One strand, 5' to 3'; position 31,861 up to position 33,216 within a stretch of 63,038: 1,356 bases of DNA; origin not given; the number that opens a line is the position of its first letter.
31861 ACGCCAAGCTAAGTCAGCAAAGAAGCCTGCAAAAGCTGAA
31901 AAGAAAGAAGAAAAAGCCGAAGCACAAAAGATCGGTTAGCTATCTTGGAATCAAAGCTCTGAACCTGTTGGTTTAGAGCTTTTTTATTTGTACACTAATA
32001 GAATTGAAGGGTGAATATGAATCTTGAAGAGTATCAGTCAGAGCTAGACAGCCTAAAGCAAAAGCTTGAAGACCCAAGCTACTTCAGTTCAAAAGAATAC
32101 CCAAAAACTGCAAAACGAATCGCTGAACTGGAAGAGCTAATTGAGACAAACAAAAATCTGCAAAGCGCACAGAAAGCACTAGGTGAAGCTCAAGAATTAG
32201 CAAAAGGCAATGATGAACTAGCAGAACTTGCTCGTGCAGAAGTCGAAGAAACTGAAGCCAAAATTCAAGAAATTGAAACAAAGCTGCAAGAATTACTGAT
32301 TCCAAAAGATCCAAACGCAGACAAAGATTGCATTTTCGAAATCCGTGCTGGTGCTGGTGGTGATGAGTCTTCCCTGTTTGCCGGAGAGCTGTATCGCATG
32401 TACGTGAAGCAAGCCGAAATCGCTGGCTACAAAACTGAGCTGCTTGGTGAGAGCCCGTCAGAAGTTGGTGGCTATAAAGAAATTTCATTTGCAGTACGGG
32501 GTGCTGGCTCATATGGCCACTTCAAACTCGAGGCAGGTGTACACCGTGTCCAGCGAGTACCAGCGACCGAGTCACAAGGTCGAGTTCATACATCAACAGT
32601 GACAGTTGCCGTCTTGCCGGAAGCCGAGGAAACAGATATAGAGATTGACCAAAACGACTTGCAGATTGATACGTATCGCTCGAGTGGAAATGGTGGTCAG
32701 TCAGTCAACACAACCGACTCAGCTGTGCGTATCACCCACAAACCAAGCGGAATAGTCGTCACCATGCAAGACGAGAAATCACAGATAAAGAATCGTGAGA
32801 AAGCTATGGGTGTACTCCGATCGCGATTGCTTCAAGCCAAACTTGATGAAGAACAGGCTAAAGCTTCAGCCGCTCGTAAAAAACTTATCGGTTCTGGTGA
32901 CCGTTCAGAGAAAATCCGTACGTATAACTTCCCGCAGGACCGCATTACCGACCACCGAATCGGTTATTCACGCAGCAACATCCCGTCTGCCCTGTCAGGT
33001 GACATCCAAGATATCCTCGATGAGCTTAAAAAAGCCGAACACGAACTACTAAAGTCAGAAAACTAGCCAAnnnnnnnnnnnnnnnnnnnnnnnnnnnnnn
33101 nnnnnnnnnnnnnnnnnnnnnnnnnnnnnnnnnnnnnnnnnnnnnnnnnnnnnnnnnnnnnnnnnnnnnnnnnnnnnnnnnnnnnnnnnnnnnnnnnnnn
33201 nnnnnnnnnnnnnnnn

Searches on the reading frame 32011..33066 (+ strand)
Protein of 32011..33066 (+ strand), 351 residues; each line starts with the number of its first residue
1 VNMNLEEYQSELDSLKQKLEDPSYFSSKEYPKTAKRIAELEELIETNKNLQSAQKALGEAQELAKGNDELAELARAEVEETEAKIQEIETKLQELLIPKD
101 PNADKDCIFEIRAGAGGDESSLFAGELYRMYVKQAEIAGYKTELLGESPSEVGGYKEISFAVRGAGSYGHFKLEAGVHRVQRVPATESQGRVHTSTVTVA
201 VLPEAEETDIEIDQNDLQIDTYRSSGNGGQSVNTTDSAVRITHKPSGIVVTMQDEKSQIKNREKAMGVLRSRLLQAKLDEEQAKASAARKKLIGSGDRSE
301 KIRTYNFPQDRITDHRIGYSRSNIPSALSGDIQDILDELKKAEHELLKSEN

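Call 3: search_protein_families(library=pfam, proteins=[window:32011-33066:+], max_evalue=1)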
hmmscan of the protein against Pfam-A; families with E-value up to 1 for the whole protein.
window:32011-33066:+ (351 aa): 7 families
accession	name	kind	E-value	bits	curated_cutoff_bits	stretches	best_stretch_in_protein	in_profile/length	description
PF03462.23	PCRF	-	9.3e-65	218.5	24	1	9-199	2-194/194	PCRF domain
PF00472.26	RF-1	-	9.8e-43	145.2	35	1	207-316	2-116/116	RF-1 domain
PF12795.12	MscS_porin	-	0.00039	20.5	34.4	1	5-95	46-139/238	Mechanosensitive ion channel porin domain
PF16535.10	T3SSipB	-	0.068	13.9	31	1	41-105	39-102/155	Type III cell invasion protein SipB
PF10241.14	KxDL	-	0.7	10.7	27.2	0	51-93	37-79/86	Uncharacterized conserved protein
PF10018.14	Med4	-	0.74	9.9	26.9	1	40-94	4-54/190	Vitamin-D-receptor interacting Mediator subunit 4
PF10805.13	DUF2730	-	0.97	10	24.9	0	44-96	43-97/102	Protein of unknown function (DUF2730)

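Call 4: search_protein_families(library=ncbifam, proteins=[window:32011-33066:+], max_evalue=1)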
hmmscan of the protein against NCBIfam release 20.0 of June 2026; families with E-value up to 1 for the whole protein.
window:32011-33066:+ (351 aa): 7 families
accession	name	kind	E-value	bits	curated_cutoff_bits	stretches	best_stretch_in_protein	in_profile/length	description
NF001859.2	PRK00591.1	equivalog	2.9e-139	464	400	1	5-344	1-343/347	peptide chain release factor 1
TIGR00019.1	prfA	equivalog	2.2e-135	451.2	423.25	1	4-344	9-351/361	peptide chain release factor 1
TIGR00020.2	prfB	exception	1.8e-85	287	370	1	3-338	15-350/353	peptide chain release factor 2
TIGR03072.1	release_prfH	equivalog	8.2e-25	87.5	166.65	1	110-292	4-182/200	peptide chain release factor H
NF006718.0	PRK09256.1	equivalog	6.4e-10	38.9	100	2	208-242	8-42/140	alternative ribosome rescue aminoacyl-tRNA hydrolase ArfB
NF003034.1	PRK03918.1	equivalog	0.15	10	700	1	3-95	563-652/878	DNA double-strand break repair ATPase Rad50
NF008438.0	PRK11281.1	equivalog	0.49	8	991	1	4-94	95-181/1113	mechanosensitive channel MscK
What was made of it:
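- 32011..33066 (+): prfA (peptide chain release factor 1), left flank of the insertion. PCRF + RF-1 domains, NCBIfam PRK00591 E 2.9e-139 (calls 3, 4).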

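Call 10: find_related_loci(query=window:32011-33066:+, collection=genome_contigs, flank=10000)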
Query window:32011-33066:+ (351 aa) in genome_contigs; peptide patterns used: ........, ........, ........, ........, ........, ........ (x = any residue, [..] = any of these).
600 stretches matched a pattern (row limit reached: there are more); 578 encode a relative of the query (tblastn E <= 1e-3); the best 80 are kept; 80 distinct loci.
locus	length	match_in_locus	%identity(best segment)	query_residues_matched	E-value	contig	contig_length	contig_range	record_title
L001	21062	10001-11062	76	1-351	1e-173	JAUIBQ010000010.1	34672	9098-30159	MAG: bacterium isolate 6_bin.47 NODE_1278_length_34672_cov_1.137212, whole genome shotgun sequence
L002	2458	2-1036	74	7-351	0e+0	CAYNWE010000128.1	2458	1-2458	MAG TPA_asm: uncultured Candidatus Saccharibacteria bacterium isolate binchicken_co328_38 genome assembly, contig: NODE_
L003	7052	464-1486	71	3-343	2e-168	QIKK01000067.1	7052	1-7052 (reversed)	MAG: Candidatus Saccharibacteria bacterium isolate SZUA-47 Ga0063293_10014327, whole genome shotgun sequence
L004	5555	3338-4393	63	1-351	9e-148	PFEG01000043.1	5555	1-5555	MAG: Candidatus Saccharibacteria bacterium CG10_big_fil_rev_8_21_14_0_10_47_8 CG10_8_21_14_0.10_scaffold_17574_c, whole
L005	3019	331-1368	63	6-350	1e-149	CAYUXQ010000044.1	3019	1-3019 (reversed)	MAG TPA_asm: uncultured Candidatus Saccharibacteria bacterium isolate SRP263991_co5_150 genome assembly, contig: NODE_68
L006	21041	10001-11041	64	1-347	1e-137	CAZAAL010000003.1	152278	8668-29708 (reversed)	MAG TPA_asm: uncultured Candidatus Saccharibacteria bacterium isolate SRP292972_co3_104 genome assembly, contig: NODE_14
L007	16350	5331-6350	62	11-349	2e-130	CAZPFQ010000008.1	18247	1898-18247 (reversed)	MAG TPA_asm: uncultured Candidatus Saccharibacteria bacterium isolate SRP200132_co2_4 genome assembly, contig: NODE_2481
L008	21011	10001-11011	52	5-339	2e-111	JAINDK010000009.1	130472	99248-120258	MAG: Bryobacter sp. CoA8 C33 k141_2716538_flag_0_multi_34.9969_len_130472, whole genome shotgun sequence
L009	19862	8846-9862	53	5-339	2e-111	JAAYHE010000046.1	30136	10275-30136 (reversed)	MAG: Bacillota bacterium isolate AS09scLD_318 138789_AS09, whole genome shotgun sequence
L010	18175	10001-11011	51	5-339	6e-111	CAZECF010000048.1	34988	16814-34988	MAG TPA_asm: uncultured Bryobacter sp. isolate SRP319275_co1_334 genome assembly, contig: NODE_989_length_34988_cov_6.04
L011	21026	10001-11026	51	1-339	2e-110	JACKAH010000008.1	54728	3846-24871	MAG: Deltaproteobacteria bacterium isolate HK-STAS-BDEL_B-2 HK-STAS-BDEL_B-2_8, whole genome shotgun sequence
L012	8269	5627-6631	53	15-345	1e-110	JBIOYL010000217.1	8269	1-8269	MAG: Actinomycetes bacterium isolate MAG031 k127_3739245, whole genome shotgun sequence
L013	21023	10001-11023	54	5-343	6e-110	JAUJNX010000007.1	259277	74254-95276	MAG: Egibacteraceae bacterium isolate YX2bin43 opera_contig_126, whole genome shotgun sequence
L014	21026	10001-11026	51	1-339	2e-109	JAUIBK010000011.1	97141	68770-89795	MAG: bacterium isolate 6_bin.32 NODE_373_length_97141_cov_1.371668, whole genome shotgun sequence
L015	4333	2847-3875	52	1-339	2e-110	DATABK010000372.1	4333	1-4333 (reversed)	MAG TPA_asm: Actinomycetes bacterium isolate SMAG_U6696 k141_81239, whole genome shotgun sequence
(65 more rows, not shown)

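Call 18: search_protein_families(library=pfam, proteins=[L001:11062-14244:-, L001:14415-14927:-], max_evalue=1)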
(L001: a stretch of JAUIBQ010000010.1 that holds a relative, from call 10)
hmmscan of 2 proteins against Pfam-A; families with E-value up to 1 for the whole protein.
L001:11062-14244:- (1060 aa): 3 families
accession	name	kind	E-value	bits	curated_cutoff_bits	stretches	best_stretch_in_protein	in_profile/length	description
PF07747.17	MTH865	-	0.022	14.9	25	0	727-774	21-66/70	MTH865-like family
PF01297.22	ZnuA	-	0.071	13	29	0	834-879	157-202/263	Zinc-uptake complex component A periplasmic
PF10988.14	DUF2807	-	0.15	12.3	24.2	1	617-691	25-93/181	Putative auto-transporter adhesin, head GIN domain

L001:14415-14927:- (170 aa): 1 family
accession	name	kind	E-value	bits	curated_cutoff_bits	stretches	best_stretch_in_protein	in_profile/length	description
PF15101.11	TERB2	-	0.19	12.1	27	1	13-113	99-199/207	Telomere-associated protein TERB2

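Call 61: search_solved_structures(query=L001:11062-14244:-, max_evalue=1)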
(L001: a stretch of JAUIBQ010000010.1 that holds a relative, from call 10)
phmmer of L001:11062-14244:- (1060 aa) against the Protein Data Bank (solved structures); distinct sequences matched with E-value up to 1: 1.
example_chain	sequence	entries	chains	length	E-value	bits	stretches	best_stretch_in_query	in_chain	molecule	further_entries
5fmg_K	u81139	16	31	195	0.32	12.1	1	914-981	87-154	PROTEASOME SUBUNIT BETA TYPE | 20S proteasome beta-4 subunit | Proteasome subunit beta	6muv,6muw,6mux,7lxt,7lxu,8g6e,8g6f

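Call 85: search_protein_families(library=padloc, proteins=[L001:11062-14244:-, L001:14415-14927:-], max_evalue=0.1)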
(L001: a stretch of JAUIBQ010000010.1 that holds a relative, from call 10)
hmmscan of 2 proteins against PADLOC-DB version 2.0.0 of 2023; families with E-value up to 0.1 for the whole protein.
L001:11062-14244:- (1060 aa): 1 family
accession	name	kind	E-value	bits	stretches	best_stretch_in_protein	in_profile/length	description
PDLC01725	typeIV_Cas7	-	0.046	11.1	1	262-319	96-154/263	Csf2_1_IVA3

L001:14415-14927:- (170 aa): 0 families

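Call 103: search_dna_similar(query=L001:11062-14244:-, collection=plasmids, mode=protein, max_evalue=0.001, max_rows=8)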
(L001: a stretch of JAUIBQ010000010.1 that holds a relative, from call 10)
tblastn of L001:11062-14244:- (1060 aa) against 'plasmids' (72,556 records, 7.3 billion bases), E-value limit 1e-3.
No match.
